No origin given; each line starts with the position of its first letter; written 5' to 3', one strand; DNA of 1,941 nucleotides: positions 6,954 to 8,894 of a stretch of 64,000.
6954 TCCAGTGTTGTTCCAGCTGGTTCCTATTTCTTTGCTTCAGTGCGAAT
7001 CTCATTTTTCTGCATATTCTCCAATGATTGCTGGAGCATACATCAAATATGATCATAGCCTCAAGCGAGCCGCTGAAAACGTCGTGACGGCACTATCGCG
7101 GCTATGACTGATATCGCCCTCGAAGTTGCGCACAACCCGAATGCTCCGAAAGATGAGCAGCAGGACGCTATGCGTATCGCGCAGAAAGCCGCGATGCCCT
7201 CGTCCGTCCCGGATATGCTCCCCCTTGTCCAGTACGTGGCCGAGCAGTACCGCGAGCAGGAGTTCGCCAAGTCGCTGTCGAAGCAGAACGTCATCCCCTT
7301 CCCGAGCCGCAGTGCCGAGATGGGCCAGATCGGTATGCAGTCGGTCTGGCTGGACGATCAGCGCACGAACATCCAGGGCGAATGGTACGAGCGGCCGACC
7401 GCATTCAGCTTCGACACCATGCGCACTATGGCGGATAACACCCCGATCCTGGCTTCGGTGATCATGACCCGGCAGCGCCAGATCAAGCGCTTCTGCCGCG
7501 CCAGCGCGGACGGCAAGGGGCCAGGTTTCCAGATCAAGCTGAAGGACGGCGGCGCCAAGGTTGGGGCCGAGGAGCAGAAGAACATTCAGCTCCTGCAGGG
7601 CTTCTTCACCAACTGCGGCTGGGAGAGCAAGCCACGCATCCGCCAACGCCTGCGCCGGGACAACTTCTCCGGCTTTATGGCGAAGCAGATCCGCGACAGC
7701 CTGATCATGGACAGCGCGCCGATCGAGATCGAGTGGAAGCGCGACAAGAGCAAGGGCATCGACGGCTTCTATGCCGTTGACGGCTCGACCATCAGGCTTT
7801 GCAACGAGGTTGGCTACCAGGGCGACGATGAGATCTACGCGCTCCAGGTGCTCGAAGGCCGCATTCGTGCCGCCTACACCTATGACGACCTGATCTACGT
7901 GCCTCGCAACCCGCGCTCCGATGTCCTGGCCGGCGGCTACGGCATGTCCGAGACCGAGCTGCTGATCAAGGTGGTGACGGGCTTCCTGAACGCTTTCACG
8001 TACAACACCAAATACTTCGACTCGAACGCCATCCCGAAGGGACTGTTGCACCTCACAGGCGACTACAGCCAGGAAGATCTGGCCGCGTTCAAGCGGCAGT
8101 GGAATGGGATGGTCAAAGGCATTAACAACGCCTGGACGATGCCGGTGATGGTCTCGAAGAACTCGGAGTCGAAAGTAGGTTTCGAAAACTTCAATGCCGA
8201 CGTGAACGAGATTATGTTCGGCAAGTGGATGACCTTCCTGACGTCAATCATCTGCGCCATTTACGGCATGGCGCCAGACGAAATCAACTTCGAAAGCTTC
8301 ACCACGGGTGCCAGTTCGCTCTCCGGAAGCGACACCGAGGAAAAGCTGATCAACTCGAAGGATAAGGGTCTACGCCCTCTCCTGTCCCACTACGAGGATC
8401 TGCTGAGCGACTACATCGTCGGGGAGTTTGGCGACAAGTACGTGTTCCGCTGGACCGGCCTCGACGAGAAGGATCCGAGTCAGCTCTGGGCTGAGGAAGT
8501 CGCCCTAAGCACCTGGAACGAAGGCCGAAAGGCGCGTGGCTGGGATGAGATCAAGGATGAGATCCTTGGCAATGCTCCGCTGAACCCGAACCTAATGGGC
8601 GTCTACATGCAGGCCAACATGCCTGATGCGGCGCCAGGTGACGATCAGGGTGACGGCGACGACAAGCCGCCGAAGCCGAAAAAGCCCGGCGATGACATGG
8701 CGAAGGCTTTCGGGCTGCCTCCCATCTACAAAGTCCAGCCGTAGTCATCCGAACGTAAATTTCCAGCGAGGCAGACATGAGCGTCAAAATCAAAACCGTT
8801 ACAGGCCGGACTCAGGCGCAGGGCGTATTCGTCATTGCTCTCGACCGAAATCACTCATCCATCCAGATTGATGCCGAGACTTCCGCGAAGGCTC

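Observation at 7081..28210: Five structural genes predicted to be translated from leaderless mRNAs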

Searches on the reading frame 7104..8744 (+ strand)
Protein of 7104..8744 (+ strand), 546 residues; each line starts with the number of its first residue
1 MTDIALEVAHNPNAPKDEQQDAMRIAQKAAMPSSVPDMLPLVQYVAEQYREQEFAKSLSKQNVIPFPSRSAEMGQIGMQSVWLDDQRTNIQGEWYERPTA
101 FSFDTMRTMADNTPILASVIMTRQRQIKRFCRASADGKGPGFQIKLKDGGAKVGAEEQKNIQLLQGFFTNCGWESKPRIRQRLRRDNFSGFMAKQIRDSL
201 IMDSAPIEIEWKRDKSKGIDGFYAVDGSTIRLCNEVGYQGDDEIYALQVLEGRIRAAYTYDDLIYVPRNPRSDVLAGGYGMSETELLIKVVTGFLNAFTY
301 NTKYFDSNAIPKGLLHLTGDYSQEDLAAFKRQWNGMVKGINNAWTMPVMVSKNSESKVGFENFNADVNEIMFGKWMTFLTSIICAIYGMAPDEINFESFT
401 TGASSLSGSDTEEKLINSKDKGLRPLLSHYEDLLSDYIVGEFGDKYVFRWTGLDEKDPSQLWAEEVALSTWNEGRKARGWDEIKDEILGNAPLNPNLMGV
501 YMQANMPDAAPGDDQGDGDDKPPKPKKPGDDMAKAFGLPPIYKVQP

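Call 22: find_related_loci(query=window:7104-8741:+, collection=viral_contigs, flank=10000)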
Query window:7104-8741:+ (546 aa) in viral_contigs; peptide patterns used: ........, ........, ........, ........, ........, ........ (x = any residue, [..] = any of these).
32 stretches matched a pattern; 29 encode a relative of the query (tblastn E <= 1e-3); 29 distinct loci.
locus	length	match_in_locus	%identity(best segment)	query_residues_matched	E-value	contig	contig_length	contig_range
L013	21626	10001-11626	81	1-546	0e+0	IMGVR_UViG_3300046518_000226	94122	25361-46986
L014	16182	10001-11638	71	1-546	0e+0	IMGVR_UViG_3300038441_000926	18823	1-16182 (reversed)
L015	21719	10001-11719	69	1-546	0e+0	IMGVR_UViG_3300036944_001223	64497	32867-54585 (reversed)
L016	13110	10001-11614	70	1-539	0e+0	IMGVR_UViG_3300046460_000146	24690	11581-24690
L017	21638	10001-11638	68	1-546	0e+0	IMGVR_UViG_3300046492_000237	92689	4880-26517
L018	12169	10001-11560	74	1-523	0e+0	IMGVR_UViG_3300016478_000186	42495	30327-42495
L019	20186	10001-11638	68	1-546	0e+0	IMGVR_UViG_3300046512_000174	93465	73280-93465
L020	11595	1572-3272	67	1-546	0e+0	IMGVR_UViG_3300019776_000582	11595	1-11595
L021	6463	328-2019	69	1-546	0e+0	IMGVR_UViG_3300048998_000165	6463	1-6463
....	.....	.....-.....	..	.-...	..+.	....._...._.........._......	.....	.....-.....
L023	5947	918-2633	66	1-546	0e+0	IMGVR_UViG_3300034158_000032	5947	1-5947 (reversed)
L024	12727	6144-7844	65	1-539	0e+0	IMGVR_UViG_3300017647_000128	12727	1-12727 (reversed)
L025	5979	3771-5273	71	1-504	0e+0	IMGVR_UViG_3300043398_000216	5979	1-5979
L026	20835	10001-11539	69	1-517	0e+0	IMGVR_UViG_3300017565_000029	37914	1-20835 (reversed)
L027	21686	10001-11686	67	1-546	0e+0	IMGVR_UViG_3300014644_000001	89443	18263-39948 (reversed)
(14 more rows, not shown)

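Call 49: find_related_loci(query=A1, collection=genome_contigs, flank=7000)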
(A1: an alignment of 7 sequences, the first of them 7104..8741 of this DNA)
Query A1 (546 aa) in genome_contigs; peptide patterns used: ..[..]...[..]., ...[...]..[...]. (x = any residue, [..] = any of these).
45 stretches matched a pattern; 17 encode a relative of the query (tblastn E <= 1e-3); 17 distinct loci.
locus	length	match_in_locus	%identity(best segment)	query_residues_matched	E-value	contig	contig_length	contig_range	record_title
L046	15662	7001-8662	71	1-546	0e+0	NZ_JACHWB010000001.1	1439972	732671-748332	Microvirga lupini strain AT3.9 Ga0372452_01, whole genome shotgun sequence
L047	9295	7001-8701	67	1-546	0e+0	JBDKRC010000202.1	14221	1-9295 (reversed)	MAG: Armatimonadia bacterium isolate 5_bin.152 c_000001371359, whole genome shotgun sequence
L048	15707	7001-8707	65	1-545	0e+0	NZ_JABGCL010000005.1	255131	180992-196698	Geminicoccus harenae strain CPCC 101083 Scaffold5_1, whole genome shotgun sequence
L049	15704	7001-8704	65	1-539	0e+0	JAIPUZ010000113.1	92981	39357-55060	MAG: Mesorhizobium sp. isolate bin 2 all_Scaff04106, whole genome shotgun sequence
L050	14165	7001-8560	60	1-523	0e+0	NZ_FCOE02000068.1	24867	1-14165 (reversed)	Caballeronia pedi isolate LMG 29323, whole genome shotgun sequence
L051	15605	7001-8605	58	7-539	0e+0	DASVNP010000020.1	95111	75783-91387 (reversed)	MAG TPA_asm: Paraburkholderia sp. isolate SMAG_U3130 k141_105261, whole genome shotgun sequence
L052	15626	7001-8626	58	1-533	0e+0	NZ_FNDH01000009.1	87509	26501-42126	Nitrosomonas sp. Nm132, whole genome shotgun sequence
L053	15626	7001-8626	54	1-529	0e+0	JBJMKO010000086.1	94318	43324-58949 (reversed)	MAG: Solirubrobacterales bacterium isolate H1_16_all_fractions_metab_48_68_21 k255_3345809, whole genome shotgun sequenc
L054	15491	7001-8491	54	2-503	0e+0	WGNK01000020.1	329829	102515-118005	MAG: Azospirillum sp. isolate RI_112 c_000000191524, whole genome shotgun sequence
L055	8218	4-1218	67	164-545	9e-175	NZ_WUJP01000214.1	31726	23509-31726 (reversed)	Geminicoccus flavidas strain CPCC 101082 Scaffold3_9, whole genome shotgun sequence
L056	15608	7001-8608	50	1-528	3e-171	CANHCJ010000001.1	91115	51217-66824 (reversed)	MAG: Rhodospirillales bacterium isolate RE-15aug16-92 genome assembly, contig: RE-15aug16-C146, whole genome shotgun seq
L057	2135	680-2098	54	1-473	0e+0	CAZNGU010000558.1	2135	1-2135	MAG TPA_asm: uncultured Methylomarinum sp. isolate SRP128015_co1_182 genome assembly, contig: NODE_110648_length_2135_co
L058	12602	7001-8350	55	53-505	3e-166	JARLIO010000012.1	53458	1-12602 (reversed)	MAG: Azospirillaceae bacterium isolate MAG_BA399 MetaBAT2_Bin_399_Anoxic_k141_142518, whole genome shotgun sequence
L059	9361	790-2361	46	1-513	8e-159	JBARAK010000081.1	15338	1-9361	MAG: Caulobacteraceae bacterium isolate MFD10902_ilm_asm_bin14 k127_788696, whole genome shotgun sequence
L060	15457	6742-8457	50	1-539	0e+0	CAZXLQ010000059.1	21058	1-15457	MAG TPA_asm: uncultured Clostridia bacterium isolate SRP329715_co1_264 genome assembly, contig: NODE_3646_length_21058_c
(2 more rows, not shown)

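Call 58: search_protein_families(library=pfam, proteins=[window:7104-8744:+], max_evalue=0.01)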
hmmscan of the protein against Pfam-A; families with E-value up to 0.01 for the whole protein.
window:7104-8744:+ (546 aa): 1 family
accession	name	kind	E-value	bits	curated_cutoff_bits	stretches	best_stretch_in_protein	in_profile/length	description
PF04860.17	Phage_portal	-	1.2e-17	64.6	39.1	1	189-463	52-300/321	Phage portal protein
